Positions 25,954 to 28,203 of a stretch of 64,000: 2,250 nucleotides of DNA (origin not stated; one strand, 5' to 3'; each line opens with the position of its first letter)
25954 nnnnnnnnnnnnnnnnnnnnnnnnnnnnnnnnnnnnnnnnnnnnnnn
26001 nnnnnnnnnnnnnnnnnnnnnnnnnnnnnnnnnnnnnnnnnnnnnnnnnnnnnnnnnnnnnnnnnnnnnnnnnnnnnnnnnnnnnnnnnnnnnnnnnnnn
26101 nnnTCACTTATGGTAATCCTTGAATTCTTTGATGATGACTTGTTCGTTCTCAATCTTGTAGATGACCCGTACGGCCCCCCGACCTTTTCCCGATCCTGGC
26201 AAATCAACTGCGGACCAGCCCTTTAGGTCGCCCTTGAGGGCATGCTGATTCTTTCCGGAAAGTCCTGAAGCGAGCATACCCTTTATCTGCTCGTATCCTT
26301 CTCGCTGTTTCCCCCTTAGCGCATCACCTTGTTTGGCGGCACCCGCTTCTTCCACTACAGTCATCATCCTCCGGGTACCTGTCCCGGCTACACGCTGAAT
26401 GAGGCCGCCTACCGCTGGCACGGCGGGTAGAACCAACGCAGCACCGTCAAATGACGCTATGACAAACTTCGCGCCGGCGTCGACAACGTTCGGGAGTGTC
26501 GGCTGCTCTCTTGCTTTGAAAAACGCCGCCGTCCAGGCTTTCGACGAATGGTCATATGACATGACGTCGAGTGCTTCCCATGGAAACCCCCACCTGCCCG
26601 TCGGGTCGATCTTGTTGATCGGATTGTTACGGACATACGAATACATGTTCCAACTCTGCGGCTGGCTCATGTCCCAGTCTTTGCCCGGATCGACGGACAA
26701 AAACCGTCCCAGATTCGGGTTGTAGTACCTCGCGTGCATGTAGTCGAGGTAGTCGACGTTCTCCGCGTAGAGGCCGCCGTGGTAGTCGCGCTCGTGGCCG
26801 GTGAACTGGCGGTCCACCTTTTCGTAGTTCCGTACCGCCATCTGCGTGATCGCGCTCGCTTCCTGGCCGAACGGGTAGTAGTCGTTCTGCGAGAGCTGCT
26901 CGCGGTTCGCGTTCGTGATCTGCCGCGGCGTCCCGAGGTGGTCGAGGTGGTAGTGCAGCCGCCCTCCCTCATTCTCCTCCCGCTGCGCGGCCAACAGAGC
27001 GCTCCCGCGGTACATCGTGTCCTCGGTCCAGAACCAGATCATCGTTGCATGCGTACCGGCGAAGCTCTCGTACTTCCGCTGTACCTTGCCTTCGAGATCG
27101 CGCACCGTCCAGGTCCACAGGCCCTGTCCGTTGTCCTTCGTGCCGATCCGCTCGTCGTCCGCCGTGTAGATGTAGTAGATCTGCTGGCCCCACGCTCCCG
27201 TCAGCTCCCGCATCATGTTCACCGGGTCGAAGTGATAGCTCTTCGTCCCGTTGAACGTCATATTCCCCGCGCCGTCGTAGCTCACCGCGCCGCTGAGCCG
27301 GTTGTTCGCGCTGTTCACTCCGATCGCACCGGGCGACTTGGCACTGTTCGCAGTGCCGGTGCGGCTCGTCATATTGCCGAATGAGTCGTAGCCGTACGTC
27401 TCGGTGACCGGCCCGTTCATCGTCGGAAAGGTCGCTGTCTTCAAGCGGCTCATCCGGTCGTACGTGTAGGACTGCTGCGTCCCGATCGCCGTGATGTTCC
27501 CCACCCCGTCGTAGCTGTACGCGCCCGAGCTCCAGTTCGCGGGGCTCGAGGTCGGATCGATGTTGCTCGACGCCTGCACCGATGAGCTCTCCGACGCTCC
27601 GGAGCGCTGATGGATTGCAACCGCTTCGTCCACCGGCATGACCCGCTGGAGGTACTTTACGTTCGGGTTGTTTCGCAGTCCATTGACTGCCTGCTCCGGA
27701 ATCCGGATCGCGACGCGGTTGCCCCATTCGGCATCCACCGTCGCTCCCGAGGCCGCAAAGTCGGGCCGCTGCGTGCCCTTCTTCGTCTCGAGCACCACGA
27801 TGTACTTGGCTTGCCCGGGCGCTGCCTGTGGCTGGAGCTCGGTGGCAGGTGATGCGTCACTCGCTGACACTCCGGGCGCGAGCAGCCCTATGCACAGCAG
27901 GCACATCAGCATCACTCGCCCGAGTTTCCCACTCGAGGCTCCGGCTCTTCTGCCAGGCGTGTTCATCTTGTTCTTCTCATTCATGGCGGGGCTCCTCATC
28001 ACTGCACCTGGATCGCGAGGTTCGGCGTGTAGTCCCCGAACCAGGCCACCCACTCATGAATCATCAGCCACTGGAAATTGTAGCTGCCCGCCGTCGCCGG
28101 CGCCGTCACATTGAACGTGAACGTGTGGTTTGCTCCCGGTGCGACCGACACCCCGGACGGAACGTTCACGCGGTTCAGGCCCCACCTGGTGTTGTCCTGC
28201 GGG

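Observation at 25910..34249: Rhs/YD polymorphic-toxin operon: secreted protein, giant YD-NBR1x4-PA14 protein, Rhs protein with YoeB/RelE-like C-terminal toxin, and a small immunity gene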

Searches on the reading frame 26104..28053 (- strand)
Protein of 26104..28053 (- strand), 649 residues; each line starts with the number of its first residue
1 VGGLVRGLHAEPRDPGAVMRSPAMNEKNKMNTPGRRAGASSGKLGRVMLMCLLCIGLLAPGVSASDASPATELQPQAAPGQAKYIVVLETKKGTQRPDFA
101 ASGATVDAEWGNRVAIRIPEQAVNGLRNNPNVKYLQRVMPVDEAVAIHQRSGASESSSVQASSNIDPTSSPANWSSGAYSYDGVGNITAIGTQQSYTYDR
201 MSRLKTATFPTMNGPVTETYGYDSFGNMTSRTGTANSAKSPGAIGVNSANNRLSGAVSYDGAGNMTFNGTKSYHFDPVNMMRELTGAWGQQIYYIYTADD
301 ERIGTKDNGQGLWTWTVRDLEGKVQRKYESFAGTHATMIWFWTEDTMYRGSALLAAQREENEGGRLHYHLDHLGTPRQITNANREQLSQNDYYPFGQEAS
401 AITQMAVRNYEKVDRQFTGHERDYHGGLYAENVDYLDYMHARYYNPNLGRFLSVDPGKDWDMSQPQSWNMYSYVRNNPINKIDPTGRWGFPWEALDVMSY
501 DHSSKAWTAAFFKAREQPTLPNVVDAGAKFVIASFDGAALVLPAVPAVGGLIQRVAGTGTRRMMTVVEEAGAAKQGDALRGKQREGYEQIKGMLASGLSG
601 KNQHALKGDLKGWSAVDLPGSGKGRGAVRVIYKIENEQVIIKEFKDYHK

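Call 7: search_protein_families(library=pfam, proteins=[window:26104-28053:-], max_evalue=1)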
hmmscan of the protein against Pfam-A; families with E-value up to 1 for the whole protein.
window:26104-28053:- (649 aa): 2 families
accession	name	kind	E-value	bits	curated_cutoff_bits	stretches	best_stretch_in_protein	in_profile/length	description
PF05593.20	RHS_repeat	-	7.1e-08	33.1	22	2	181-208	1-32/38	RHS Repeat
PF03527.20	RHS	-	9.9e-06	25.8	27.9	1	367-385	3-21/38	RHS protein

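Call 8: search_protein_families(library=ncbifam, proteins=[window:26104-28053:-], max_evalue=1)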
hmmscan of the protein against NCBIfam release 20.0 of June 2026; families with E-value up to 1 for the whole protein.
window:26104-28053:- (649 aa): 2 families
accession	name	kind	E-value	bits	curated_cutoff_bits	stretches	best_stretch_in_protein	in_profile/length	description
TIGR03696.1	Rhs_assc_core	domain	3.6e-17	62.6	32.5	1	392-486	1-75/76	RHS repeat-associated core domain-containing protein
TIGR01643.1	YD_repeat_2x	repeat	0.026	15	15.8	0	217-235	17-35/42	YD repeat-containing protein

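Call 86: list_cluster_members(proteins=[P0099, window:26104-27984:-, window:27999-33605:-])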
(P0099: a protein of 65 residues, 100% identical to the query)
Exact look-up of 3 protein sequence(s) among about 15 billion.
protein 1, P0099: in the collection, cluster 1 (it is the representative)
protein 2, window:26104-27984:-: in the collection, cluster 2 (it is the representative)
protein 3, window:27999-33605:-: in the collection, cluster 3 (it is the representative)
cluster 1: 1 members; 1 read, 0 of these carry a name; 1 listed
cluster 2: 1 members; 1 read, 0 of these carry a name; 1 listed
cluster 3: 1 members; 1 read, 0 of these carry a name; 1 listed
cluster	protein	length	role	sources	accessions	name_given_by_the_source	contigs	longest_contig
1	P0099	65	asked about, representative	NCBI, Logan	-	-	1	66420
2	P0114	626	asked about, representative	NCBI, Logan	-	-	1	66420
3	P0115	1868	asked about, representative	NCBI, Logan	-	-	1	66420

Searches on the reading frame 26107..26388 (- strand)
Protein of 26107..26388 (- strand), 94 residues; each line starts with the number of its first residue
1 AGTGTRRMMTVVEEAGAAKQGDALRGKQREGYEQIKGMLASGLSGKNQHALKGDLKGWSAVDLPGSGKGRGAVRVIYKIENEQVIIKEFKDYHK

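Call 28: search_solved_structures(query=A2, max_evalue=10, show_alignments=5)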
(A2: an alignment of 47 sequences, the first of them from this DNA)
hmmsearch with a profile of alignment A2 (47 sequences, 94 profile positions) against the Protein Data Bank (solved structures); distinct sequences matched with E-value up to 10: 9.
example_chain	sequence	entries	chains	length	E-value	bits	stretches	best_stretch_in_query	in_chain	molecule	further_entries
4px8_A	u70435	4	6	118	0.021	18.3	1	45-94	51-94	Killer protein | Host inhibition of growth B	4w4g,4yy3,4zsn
4mct_B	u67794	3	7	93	0.029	17.8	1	44-93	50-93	Killer protein | Endoribonuclease HigB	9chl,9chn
4mcx_B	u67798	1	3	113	0.048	17.1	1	44-93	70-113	Killer protein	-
5ixl_A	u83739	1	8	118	0.12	15.8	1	44-94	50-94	Endoribonuclease HigB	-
9lew_B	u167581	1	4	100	0.18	15.3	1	12-63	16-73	Type II toxin-antitoxin system YafQ family toxin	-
7bwf_A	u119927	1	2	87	0.8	13.2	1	11-89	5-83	Addiction module antitoxin RelB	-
6l8e_E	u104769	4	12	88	1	12.8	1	11-89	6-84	YoeB toxin | YoeB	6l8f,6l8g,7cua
9ub7_E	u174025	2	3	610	1.1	12.8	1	62-82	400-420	GPI transamidase component GPI16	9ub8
9g12_A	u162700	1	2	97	1.8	12.1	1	47-89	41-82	Toxin RelE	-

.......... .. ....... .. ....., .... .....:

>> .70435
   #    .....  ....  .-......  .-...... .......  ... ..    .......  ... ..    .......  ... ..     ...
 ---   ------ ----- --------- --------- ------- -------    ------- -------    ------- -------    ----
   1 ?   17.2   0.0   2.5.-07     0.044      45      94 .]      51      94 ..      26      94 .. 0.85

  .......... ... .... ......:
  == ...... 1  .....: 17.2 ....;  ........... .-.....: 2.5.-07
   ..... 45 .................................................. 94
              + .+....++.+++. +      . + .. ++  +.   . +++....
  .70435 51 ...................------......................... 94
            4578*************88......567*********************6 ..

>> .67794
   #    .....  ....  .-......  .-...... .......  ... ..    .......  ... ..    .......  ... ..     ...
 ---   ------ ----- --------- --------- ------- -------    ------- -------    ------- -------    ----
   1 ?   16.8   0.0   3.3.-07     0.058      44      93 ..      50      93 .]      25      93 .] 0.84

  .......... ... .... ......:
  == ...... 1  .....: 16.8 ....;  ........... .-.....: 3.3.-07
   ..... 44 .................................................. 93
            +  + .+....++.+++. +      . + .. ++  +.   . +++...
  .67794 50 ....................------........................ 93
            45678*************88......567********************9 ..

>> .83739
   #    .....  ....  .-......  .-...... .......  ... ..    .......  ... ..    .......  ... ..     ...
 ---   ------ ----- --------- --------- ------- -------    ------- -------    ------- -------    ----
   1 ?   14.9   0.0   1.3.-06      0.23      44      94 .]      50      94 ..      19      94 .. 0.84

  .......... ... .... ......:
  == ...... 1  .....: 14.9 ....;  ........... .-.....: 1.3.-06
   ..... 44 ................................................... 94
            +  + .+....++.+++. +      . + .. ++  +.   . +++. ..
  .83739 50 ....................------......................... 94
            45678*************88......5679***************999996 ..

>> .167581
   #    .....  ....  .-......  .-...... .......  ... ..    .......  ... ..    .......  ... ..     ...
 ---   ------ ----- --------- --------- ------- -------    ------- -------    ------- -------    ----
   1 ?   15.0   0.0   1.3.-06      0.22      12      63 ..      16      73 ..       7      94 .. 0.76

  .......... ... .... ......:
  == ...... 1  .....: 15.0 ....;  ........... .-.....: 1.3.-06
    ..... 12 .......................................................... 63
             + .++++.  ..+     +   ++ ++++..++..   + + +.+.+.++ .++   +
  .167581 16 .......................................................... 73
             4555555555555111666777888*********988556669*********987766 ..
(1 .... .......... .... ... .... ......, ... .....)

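Call 35: predict_structure(alignment_id=A2)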
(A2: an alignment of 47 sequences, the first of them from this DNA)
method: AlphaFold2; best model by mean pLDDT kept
length: 94 residues; sequences in the alignment: 47
mean_pLDDT: 89.3   pTM: 0.79
mean pLDDT of the five models: 89.3, 89.2, 88.3, 86.4, 86.0
residues with pLDDT >= 90: 67; 70-90: 20; 50-70: 7; < 50: 0
segments of 3 or more residues with pLDDT < 50: none
pLDDT, mean of each block of 10 residues (from residue 1): 75 96 95 94 86 94 84 91 94 73
secondary structure, 60 per line:
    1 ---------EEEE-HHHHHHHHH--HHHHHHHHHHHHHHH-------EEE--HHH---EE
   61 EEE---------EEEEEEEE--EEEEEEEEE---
elements in order: E10-13 H15-23 H26-40 E48-50 E59-63 E73-80 E83-91

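Call 38: fold_search(model_id=the predicted structure, library=pdb)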
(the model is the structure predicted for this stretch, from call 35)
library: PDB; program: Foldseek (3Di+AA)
matches with E <= 10: 1000; with E <= 0.001: 19
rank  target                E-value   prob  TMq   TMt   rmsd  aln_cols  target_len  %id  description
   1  9lew_B                3.4e-05  1.00  0.73  0.76   2.2        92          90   15  The crystal structure of DinJ-YafQ complex from Vibrio cholerae (released 2025-07-30)
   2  1z8m_MODEL_1_A        5.3e-05  1.00  0.58  0.61   3.8        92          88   16  Solution structure of the conserved hypothtical protein HP0894 from Helicobacter pylori (released 2005-11-01)
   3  4ls4_A                2.0e-04  1.00  0.74  0.77   2.2        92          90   16  Crystal structure of L66S mutant toxin from Helicobacter pylori (released 2014-02-05)
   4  8yxv_E                2.5e-04  1.00  0.68  0.75   2.7        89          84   19  Toxin-antitoxin complex from Streptococcus pneumoniae (released 2025-04-09)
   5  6n90_B                2.5e-04  1.00  0.68  0.74   2.6        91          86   13  YoeB/ParE toxin from Agrobacterium tumefaciens (released 2019-11-06)
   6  3oei_K                2.7e-04  1.00  0.64  0.71   3.1        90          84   19  Crystal structure of Mycobacterium tuberculosis RelJK (Rv3357-Rv3358-RelBE3) (released 2011-03-16)
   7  9g12_B                2.8e-04  1.00  0.63  0.69   3.2        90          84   21  Mycobacterium tuberculosis RelBE1 toxin-antitoxin system; rv1247c (relB1 antitoxin), rv1246c (relE1 toxin) (released 2025-12-17)
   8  3oei_C                3.2e-04  1.00  0.66  0.72   2.9        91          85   19  Crystal structure of Mycobacterium tuberculosis RelJK (Rv3357-Rv3358-RelBE3) (released 2011-03-16)
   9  4lsy_A                3.4e-04  1.00  0.73  0.77   2.2        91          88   16  Crystal structure of copper-bound L66S mutant toxin from Helicobacter pylori (released 2014-02-05)
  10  6l8e_E                4.2e-04  1.00  0.64  0.69   3.4        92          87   16  Crystal structure of heterohexameric YoeB-YefM complex bound to 26bp-DNA (released 2020-09-02)
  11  4mmg_A                5.0e-04  1.00  0.65  0.66   3.3        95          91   13  crystal structure of YafQ mutant H87Q from E.coli (released 2014-06-25)
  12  2a6r_C                5.4e-04  1.00  0.68  0.76   2.6        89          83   15  Crystal structure of YoeB under PEG condition (released 2005-08-23)
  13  4mmj                  5.4e-04  1.00  0.65  0.68   3.1        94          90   12  crystal structure of YafQ from E.coli strain BL21(DE3) (released 2014-06-25)
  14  9g12_A                5.7e-04  1.00  0.59  0.65   3.4        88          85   19  Mycobacterium tuberculosis RelBE1 toxin-antitoxin system; rv1247c (relB1 antitoxin), rv1246c (relE1 toxin) (released 2025-12-17)
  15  3g5o_B                5.7e-04  1.00  0.50  0.56   5.0        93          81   18  The crystal structure of the toxin-antitoxin complex RelBE2 (Rv2865-2866) from Mycobacterium tuberculosis (released 2009-04-14)
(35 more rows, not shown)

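Call 54: find_related_loci(query=A4, collection=genome_contigs, flank=5000)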
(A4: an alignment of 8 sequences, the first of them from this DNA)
Query A4 (94 aa) in genome_contigs; peptide patterns used: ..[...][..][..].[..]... (x = any residue, [..] = any of these).
528 stretches matched a pattern; 2 encode a relative of the query (tblastn E <= 1e-3); 2 distinct loci.
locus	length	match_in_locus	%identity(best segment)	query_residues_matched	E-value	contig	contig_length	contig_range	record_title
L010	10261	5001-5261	54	8-94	7e-26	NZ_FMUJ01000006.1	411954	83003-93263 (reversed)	Variovorax sp. EL159, whole genome shotgun sequence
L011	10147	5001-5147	65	46-93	2e-15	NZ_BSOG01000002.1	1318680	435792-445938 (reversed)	Chitinimonas prasina strain NBRC 110044 sequence02, whole genome shotgun sequence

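Call 72: search_protein_families(library=phrogs, proteins=[window:26107-26388:-], max_evalue=1)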
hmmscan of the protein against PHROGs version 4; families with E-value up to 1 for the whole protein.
seq(94 aa): 2 families
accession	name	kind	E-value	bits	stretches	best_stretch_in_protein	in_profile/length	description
phrog_3066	-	moron, auxiliary metabolic gene and host takeover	0.022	15.9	1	45-94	50-93/94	toxin of TA system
phrog_1213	-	moron, auxiliary metabolic gene and host takeover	0.15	13.6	1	8-87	2-76/88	RelE-like toxin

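Call 79: search_protein_families(library=pfam, alignment_id=A2, max_evalue=10)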
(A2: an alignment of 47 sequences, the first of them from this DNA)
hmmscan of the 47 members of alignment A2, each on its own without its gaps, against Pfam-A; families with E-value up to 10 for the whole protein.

A. member 1, seq(94 aa): 0 families

B. families by the number of members that match (of 47 scanned): 29 families (the first 25 are shown)
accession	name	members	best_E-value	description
PF15738.11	YafQ_toxin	8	3.5e-05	Bacterial toxin of type II toxin-antitoxin system, YafQ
PF15781.12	ParE-like_toxin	6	0.014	ParE-like toxin of type II bacterial toxin-antitoxin system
PF05016.21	ParE_toxin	5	0.00037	ParE toxin of type II toxin-antitoxin system, parDE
PF13872.12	AAA_34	3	0.024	P-loop containing NTP hydrolase pore-1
PF00505.25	HMG_box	2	0.047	HMG (high mobility group) box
PF00545.25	Ribonuclease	2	0.082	ribonuclease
PF12688.13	TPR_5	2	0.13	Tetratrico peptide repeat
PF24526.1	ABCA12_C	1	0.0047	ABCA12-like, C-terminal domain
PF05973.20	Gp49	1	0.008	Phage derived protein Gp49-like (DUF891)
PF10047.15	DUF2281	1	0.049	Protein of unknown function (DUF2281)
PF23045.1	DUF7037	1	0.075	Domain of unknown function (DUF7037)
PF17407.7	Nrap_D6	1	0.1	Nrap protein domain 6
PF08369.16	PCP_red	1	0.11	Proto-chlorophyllide reductase 57 kD subunit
PF06769.20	YoeB_toxin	1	0.11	YoeB-like toxin of bacterial type II toxin-antitoxin system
PF19362.4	DUF5938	1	0.12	Family of unknown function (DUF5938)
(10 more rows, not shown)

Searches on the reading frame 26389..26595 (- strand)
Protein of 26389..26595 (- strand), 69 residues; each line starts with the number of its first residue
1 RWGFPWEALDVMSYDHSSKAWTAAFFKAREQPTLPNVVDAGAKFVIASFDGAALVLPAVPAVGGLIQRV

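Call 120: search_solved_structures(query=window:26389-26595:-, max_evalue=1)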
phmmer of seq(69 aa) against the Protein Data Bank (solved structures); distinct sequences matched with E-value up to 1: 1.
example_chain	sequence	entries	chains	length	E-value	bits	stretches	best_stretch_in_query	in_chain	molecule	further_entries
8c79_A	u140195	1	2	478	0.75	13.4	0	29-57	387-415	6-phosphogluconate dehydrogenase, decarboxylating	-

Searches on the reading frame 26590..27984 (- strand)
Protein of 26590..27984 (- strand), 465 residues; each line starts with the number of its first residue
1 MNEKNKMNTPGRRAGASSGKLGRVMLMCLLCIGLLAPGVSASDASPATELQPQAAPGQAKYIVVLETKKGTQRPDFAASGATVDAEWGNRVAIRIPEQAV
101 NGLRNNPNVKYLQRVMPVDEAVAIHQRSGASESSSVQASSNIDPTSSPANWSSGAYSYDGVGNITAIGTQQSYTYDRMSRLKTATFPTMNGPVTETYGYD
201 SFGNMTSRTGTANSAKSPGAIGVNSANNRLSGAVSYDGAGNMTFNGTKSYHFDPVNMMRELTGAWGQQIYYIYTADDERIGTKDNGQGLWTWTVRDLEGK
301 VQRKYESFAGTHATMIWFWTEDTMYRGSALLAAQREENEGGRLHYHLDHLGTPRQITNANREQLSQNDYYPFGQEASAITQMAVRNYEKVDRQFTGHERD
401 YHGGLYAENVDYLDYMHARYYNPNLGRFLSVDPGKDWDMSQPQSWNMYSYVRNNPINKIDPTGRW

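Call 70: search_solved_structures(query=window:26590-27984:-, max_evalue=0.01)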
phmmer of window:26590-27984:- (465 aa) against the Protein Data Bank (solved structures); distinct sequences matched with E-value up to 0.01: 7.
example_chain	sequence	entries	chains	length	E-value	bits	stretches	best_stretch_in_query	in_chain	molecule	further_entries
8qja_A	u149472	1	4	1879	3.2e-06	29.9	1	149-463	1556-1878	Putative type VI secretion system YD repeat-containing Rhs element Vgr protein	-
8cp6_B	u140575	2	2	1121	1.7e-05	27.5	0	343-463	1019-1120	Toxin protein Tse5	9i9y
8fjp_A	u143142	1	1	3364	1.8e-05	27.4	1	280-464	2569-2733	salivary gland surface protein 1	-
4igl_B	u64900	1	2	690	4.9e-05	26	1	364-463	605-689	YenC2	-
9c4k_Q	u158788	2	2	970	6.7e-05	25.5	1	364-463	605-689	Toxin subunit YenC2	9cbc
8uy4_A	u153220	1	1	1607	0.0014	21.1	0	344-462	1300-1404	Tse15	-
9on3_A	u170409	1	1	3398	0.006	19.1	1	258-464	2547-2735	SGS4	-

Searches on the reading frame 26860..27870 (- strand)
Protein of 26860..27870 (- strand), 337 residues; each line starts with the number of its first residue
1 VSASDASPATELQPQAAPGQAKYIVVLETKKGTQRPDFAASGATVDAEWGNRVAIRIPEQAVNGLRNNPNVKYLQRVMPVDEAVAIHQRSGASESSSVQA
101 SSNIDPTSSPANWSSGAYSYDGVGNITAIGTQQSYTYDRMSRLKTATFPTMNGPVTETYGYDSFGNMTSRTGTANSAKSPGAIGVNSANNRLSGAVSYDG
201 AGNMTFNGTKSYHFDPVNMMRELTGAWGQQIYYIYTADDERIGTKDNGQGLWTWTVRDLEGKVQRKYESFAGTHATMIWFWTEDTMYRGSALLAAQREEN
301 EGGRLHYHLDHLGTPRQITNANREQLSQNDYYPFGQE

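Call 74: find_related_loci(query=window:26860-27870:-, collection=metagenome_contigs, flank=10000)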
Query window:26860-27870:- (337 aa) in metagenome_contigs; peptide patterns used: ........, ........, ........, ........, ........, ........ (x = any residue, [..] = any of these).
61 stretches matched a pattern; 9 encode a relative of the query (tblastn E <= 1e-3); 9 distinct loci.
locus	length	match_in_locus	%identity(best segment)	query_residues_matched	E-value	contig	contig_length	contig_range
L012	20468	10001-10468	30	155-336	1e-8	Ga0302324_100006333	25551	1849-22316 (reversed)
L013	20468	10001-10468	30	155-336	1e-8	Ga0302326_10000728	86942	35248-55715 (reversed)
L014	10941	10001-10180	45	118-176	3e-6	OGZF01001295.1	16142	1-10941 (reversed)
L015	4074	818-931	55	135-173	3e-6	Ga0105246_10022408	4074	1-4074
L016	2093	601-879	34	1-90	3e-6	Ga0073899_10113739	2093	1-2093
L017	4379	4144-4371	38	18-90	1e-5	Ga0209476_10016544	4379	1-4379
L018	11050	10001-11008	31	118-235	7e-5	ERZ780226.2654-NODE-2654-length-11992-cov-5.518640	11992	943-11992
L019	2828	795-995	37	117-181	1e-4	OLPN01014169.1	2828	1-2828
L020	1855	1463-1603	45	157-211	2e-4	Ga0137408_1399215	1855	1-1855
